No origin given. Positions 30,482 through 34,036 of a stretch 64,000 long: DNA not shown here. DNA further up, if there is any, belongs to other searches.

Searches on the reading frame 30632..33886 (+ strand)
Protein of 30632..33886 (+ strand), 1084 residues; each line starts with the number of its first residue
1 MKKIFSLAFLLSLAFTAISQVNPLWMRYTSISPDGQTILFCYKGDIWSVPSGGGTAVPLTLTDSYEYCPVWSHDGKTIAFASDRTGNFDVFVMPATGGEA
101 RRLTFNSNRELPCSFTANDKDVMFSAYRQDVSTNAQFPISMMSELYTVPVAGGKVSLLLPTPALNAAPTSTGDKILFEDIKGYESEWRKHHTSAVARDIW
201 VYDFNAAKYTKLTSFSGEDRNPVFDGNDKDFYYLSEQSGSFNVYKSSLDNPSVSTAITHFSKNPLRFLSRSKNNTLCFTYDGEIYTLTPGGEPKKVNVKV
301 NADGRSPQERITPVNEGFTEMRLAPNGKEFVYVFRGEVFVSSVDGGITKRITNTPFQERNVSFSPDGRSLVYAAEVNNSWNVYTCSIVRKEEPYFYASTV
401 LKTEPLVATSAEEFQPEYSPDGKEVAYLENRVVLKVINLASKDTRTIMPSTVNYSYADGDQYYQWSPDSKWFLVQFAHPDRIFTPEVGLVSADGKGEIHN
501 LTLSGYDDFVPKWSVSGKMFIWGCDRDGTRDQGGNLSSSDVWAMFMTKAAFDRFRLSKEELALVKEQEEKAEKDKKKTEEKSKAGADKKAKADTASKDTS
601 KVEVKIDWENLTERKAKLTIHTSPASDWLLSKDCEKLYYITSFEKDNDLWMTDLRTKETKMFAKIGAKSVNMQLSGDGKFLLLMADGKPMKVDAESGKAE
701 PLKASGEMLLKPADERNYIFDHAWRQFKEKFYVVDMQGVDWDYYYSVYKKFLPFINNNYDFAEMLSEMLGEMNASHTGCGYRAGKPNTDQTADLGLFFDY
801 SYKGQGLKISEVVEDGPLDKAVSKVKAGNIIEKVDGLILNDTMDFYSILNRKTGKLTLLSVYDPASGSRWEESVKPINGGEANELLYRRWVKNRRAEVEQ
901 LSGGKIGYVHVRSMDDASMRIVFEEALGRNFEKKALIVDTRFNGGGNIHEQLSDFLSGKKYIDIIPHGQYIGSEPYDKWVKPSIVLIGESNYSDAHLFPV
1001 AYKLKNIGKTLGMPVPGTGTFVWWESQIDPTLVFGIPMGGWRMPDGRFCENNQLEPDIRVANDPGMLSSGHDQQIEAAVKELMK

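Call 5: search_protein_families(library=pfam, proteins=[window:30632-33886:+])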
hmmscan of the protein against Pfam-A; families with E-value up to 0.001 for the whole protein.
window:30632-33886:+ (1084 aa): 5 families
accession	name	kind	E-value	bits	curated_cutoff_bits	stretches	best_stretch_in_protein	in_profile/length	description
PF07676.18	PD40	-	1.7e-30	104.7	20.9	2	58-92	3-38/38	WD40-like Beta Propeller Repeat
PF14684.11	Tricorn_C1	-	2.7e-21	75.6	24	1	712-770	1-59/59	Tricorn protease C1 domain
PF03572.23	Peptidase_S41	-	8.3e-20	71.5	24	1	905-1060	1-165/165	Peptidase family S41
PF25174.1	Beta-prop_THOC3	-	1.3e-06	28.1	305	0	407-475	85-147/272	THOC3 beta-propeller domain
PF00930.27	DPPIV_N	-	6e-06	25.6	22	0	316-358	43-84/354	Dipeptidyl peptidase IV (DPP IV) N-terminal region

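Call 6: search_protein_families(library=ncbifam, proteins=[window:30632-33886:+])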
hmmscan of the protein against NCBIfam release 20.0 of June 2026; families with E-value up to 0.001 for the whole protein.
window:30632-33886:+ (1084 aa): 5 families
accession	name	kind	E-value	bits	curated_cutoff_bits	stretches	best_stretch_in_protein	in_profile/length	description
TIGR02800.1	propeller_TolB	equivalog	2.1e-36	125.8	343.15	3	30-139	241-349/418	Tol-Pal system beta propeller repeat protein TolB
NF053518.1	DipepPtdsDpp5Prph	equivalog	6.2e-16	58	900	2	192-476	37-318/655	dipeptidyl-peptidase Dpp5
NF002183.0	PRK01029.1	equivalog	6.5e-15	55.1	405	2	32-130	289-393/429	Tol-Pal system protein TolB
NF003124.0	PRK04043.1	equivalog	4.7e-14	52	428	1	197-259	257-319/419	Tol-Pal system protein TolB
NF033523.0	lasso_peptidase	equivalog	1.5e-10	40.5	400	0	69-125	93-149/638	Atxe2 family lasso peptide isopeptidase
